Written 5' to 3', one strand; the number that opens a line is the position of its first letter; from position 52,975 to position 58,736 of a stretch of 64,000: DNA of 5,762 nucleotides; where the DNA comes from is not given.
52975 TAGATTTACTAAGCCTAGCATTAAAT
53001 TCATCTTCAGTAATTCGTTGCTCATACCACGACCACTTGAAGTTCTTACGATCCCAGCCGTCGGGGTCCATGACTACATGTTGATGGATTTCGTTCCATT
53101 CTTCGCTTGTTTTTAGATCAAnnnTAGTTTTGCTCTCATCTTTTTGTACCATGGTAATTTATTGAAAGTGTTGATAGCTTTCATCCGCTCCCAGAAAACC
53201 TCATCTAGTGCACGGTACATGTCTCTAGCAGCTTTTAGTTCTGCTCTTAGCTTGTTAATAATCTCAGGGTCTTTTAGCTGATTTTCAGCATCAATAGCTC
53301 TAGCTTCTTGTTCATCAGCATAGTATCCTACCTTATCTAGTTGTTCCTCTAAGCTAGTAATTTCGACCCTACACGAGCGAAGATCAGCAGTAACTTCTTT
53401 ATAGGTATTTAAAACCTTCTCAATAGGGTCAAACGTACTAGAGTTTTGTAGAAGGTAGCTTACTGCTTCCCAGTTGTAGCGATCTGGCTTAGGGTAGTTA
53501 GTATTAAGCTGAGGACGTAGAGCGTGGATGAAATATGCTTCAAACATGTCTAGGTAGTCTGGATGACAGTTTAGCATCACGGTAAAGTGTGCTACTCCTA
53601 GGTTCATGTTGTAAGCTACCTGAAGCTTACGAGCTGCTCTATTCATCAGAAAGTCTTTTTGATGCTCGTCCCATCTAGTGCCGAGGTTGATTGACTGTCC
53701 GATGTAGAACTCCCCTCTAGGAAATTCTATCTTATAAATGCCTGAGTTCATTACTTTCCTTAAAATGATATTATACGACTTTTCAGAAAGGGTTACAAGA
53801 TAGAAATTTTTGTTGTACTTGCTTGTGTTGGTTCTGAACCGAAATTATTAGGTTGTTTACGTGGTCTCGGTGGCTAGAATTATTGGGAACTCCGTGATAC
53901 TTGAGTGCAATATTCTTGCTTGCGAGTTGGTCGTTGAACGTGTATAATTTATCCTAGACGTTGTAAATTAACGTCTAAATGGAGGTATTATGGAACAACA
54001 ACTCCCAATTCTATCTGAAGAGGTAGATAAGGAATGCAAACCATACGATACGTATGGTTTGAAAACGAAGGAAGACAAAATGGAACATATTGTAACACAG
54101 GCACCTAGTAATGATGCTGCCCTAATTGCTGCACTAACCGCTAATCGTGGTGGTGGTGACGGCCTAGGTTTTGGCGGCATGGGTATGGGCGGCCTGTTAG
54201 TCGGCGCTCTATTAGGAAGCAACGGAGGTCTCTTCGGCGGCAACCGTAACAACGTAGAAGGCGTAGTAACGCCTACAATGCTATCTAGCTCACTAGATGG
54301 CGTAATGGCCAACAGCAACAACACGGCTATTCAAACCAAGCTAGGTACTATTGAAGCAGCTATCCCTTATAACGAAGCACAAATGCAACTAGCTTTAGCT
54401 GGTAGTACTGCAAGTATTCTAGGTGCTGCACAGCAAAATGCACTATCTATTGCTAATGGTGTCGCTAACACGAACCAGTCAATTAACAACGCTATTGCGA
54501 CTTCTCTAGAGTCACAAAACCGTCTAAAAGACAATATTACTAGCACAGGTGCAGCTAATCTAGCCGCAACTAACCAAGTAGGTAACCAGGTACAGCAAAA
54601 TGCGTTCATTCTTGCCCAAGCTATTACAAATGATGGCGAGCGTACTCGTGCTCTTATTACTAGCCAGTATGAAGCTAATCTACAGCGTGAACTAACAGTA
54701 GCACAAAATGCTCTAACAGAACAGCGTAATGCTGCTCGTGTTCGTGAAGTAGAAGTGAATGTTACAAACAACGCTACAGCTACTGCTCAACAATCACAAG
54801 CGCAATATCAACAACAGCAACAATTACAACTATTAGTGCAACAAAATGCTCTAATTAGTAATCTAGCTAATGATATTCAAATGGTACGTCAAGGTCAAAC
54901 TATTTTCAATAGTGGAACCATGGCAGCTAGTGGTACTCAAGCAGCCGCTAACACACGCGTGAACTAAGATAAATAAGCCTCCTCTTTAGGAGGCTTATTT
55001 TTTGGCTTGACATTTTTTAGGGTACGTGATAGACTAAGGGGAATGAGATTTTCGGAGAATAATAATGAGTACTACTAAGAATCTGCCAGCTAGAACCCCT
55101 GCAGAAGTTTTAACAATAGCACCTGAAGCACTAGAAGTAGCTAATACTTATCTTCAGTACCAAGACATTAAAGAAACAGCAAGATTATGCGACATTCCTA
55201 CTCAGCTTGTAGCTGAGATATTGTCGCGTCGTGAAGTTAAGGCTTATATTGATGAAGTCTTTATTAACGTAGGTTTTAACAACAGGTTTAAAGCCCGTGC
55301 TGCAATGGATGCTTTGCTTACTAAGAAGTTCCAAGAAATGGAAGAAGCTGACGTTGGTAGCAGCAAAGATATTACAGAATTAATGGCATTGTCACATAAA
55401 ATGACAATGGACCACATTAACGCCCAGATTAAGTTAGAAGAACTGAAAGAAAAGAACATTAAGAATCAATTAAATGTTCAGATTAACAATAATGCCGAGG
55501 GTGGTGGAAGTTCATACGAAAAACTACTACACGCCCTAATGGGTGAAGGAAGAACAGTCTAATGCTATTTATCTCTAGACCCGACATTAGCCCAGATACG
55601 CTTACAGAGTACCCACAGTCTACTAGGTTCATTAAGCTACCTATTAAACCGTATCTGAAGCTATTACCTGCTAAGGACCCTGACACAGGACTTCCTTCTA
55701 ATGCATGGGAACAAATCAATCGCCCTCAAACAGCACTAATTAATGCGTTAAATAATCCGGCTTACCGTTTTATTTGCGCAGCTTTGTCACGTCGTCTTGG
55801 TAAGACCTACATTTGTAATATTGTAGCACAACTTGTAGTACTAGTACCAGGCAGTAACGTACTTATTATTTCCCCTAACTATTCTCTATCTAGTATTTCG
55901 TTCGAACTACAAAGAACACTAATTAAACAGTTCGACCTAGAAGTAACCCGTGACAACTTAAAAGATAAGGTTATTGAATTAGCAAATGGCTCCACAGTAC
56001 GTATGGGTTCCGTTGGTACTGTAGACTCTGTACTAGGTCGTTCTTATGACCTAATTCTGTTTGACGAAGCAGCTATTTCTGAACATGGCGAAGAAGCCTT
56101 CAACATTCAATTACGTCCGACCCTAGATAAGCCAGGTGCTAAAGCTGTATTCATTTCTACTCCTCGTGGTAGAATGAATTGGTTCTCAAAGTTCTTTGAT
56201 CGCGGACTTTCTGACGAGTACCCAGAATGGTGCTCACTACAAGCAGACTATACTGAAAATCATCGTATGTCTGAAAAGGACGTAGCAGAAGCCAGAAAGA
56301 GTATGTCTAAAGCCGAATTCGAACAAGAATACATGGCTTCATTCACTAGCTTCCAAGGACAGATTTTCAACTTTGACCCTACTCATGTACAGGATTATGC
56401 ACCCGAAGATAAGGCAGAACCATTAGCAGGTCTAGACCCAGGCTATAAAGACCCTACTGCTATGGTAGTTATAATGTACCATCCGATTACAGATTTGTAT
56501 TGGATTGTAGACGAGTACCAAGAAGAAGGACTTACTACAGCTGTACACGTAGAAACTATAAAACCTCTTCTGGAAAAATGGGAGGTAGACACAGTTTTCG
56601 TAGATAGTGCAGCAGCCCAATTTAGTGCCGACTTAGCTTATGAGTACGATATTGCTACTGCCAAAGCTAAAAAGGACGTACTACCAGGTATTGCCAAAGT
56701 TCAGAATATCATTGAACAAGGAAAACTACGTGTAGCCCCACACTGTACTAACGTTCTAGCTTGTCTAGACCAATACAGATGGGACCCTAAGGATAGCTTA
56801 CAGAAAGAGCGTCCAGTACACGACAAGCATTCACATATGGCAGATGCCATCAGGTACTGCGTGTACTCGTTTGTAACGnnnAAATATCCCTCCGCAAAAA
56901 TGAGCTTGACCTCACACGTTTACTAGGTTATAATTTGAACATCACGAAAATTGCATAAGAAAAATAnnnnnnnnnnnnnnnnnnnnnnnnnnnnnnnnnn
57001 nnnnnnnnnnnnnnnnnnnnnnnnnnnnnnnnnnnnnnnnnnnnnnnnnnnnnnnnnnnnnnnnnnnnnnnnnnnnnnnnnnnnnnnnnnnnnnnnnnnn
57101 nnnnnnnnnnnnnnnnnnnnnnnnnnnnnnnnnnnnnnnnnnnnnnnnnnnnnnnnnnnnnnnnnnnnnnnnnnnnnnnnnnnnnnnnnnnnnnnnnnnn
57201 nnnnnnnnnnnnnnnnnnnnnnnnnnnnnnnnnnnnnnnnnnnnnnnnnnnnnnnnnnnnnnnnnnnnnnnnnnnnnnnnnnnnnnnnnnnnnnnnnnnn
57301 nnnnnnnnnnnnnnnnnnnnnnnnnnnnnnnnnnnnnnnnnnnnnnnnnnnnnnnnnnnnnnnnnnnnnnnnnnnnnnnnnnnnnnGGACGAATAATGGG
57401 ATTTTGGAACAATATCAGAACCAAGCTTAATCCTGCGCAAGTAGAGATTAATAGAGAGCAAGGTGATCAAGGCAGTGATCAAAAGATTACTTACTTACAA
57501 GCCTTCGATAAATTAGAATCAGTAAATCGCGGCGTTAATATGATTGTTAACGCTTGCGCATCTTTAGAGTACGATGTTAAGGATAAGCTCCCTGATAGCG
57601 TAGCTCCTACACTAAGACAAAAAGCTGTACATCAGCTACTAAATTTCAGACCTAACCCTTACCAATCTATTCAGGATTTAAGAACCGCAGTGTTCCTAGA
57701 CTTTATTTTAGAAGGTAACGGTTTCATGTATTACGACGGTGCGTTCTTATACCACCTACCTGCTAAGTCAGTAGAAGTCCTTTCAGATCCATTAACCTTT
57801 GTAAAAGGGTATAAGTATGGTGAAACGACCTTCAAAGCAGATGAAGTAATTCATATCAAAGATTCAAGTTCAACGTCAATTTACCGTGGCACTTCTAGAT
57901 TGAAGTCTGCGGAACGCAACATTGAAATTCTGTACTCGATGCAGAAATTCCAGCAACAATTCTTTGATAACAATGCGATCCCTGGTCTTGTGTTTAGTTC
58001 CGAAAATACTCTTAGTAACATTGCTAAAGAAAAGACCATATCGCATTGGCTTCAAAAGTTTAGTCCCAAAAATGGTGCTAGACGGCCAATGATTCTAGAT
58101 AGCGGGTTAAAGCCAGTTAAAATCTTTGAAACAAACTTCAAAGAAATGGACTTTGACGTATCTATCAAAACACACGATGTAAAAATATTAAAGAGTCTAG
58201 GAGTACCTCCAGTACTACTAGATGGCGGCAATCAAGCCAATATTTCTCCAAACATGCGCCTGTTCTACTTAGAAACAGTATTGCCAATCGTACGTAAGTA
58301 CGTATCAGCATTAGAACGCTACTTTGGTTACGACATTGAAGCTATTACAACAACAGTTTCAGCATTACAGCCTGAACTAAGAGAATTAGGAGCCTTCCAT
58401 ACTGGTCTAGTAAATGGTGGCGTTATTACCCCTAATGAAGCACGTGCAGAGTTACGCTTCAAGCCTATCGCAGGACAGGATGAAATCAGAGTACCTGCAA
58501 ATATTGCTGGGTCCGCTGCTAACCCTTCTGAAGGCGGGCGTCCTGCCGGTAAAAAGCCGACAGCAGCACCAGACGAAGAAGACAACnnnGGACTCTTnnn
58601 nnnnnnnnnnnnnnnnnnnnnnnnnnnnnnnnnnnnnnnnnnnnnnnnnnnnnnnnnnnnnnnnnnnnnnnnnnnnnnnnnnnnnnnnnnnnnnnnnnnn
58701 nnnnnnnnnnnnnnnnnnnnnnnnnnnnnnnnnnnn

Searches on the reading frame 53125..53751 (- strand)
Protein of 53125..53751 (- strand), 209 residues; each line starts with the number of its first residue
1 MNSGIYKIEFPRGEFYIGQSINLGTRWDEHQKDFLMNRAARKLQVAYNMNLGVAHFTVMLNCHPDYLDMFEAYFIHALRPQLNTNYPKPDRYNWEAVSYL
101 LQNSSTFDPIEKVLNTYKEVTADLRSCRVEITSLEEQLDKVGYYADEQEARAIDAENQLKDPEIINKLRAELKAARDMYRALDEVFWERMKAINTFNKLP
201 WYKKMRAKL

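Call 74: search_protein_families(library=phrogs, proteins=[window:53125-53751:-], max_evalue=0.001)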
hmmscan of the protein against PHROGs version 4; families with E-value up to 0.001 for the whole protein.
window:53125-53751:- (209 aa): 1 family
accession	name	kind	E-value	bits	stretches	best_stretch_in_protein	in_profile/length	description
phrog_7168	-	DNA, RNA and nucleotide metabolism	0.00012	22.6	1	4-76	3-80/284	homing endonuclease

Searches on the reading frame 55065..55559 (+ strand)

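Call 74: search_protein_families(library=phrogs, proteins=[window:55065-55559:+], max_evalue=0.001)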
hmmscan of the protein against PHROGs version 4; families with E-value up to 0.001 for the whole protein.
window:55065-55559:+ (165 aa): 1 family
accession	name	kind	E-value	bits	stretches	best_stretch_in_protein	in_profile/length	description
phrog_3802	-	head and packaging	2.3e-33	116.6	1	18-162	11-158/159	terminase small subunit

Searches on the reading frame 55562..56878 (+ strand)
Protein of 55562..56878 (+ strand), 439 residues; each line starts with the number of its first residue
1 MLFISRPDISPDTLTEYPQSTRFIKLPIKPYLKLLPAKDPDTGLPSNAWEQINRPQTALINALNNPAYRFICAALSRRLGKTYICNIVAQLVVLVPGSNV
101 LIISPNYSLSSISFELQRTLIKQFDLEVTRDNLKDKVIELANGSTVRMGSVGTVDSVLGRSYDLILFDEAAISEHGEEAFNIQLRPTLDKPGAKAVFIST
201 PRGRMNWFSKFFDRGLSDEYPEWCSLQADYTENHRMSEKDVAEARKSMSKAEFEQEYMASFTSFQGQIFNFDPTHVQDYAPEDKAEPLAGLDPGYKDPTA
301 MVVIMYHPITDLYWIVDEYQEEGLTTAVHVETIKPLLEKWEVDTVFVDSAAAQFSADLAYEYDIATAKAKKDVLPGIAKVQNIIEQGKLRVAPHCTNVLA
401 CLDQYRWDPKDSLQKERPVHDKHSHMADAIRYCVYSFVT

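Call 74: search_protein_families(library=phrogs, proteins=[window:55562-56878:+], max_evalue=0.001)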
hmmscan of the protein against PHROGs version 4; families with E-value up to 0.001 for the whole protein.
window:55562-56878:+ (439 aa): 8 families
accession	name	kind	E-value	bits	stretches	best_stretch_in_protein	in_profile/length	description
phrog_2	-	head and packaging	9.6e-41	141.4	1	47-436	262-591/807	terminase large subunit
phrog_10250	-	head and packaging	1.1e-18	68.9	1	245-438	2-216/228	terminase large subunit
phrog_5653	-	head and packaging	3.4e-18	67.1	1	274-437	19-180/199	terminase large subunit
phrog_7579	-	head and packaging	5.2e-15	56.3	1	74-270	23-222/239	terminase large subunit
phrog_6672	-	head and packaging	2.2e-12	47.7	1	314-437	8-129/145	terminase large subunit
phrog_38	-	head and packaging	6.6e-11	42.6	1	72-355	309-620/760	terminase large subunit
phrog_5909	-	head and packaging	1e-05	25.8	1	196-350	4-173/285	terminase large subunit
phrog_5989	-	head and packaging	0.00023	21.4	1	56-179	146-266/347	terminase large subunit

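Call 94: search_dna_similar(query=window:55562-56878:+, collection=phages, mode=protein, max_rows=12)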
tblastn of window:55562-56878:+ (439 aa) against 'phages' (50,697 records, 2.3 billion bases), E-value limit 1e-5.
Records with a match: 1360; places in all: 1361; records where one place covers at least 80% of the query: 1067.
Best place of each record, by identity: <60% 1360.
By first word of the organism name: Vibrio 373; Salmonella 273; Escherichia 135; Klebsiella 94; Clostridium 41; Gordonia 38; Streptomyces 36; Enterococcus 32; Pelagibacter 28; Microbacterium 28; and 63 more.
By host as written in the record: - 382; Escherichia coli 43; Salmonella enterica subsp. enterica serovar Enteritidis PT1 39; Vibrio harveyi BAA-1116 36; Clostridium sporogenes ATCC-15579 30; Klebsiella pneumoniae 29; Gordonia rubripertincta NRRL B-16540 25; Salmonella sp. 24; and 311 more.
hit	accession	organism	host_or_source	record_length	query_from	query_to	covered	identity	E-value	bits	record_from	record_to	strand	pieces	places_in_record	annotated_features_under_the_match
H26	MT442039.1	Vibrio phage vB_ValS_X1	Vibrio alginolyticus NBRC 15630 = ATCC ...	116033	1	437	100%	48.4%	3e-121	394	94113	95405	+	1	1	terminase large subunit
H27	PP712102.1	Vibrio phage VB_Vhy_SJ1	Vibrio hyugaensis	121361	1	437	100%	48.4%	3e-121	394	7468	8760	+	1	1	record has no annotation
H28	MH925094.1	Vibrio phage VspSw_1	Vibrio sp.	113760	1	437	100%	48.4%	5e-121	393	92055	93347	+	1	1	terminase large subunit | hypothetical protein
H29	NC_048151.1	Vibrio phage VspSw_1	Vibrio sp.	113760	1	437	100%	48.4%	5e-121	393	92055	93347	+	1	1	terminase large subunit | hypothetical protein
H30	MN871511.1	Vibrio phage vspsw1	Vibrio.sp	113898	1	437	100%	48.4%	5e-121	393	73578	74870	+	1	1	record has no annotation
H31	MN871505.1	Vibrio phage ValDsh2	V.alginolyticus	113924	1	437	100%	48.4%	5e-121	393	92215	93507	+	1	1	record has no annotation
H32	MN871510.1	Vibrio phage valsw3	V.alginolyticus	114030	1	437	100%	48.4%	5e-121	393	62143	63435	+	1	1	record has no annotation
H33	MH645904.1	Vibrio phage vB_VpS_PG07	Vibrio parahaemolyticus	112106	1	437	100%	48.4%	1e-120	392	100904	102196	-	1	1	terminase large subunit | hypothetical protein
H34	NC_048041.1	Vibrio phage vB_VpS_PG07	Vibrio parahaemolyticus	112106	1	437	100%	48.4%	1e-120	392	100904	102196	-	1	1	terminase large subunit | hypothetical protein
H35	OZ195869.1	Vibrio phage D254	Seawater and oysters mix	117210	55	437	87%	51.0%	2e-125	406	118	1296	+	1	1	terminase large subunit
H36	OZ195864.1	Vibrio phage D260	Seawater and oysters mix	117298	55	437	87%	51.0%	2e-125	406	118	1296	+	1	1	terminase large subunit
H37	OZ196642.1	Vibrio phage D51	Seawater and oysters mix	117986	55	437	87%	51.0%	3e-125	405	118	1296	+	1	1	terminase large subunit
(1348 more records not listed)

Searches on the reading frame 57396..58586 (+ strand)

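Call 74: search_protein_families(library=phrogs, proteins=[window:57396-58586:+], max_evalue=0.001)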
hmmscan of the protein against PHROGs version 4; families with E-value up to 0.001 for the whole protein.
window:57396-58586:+ (397 aa): 4 families
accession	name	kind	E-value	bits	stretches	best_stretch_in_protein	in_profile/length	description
phrog_12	-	head and packaging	7.7e-61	207.9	1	1-389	48-454/646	portal protein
phrog_2662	-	head and packaging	3.2e-45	155.9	1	32-390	59-440/717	portal protein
phrog_5929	-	head and packaging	7.6e-12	46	1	183-387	5-216/228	portal protein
phrog_9232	-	head and packaging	0.00019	21.4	1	136-222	178-276/502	portal protein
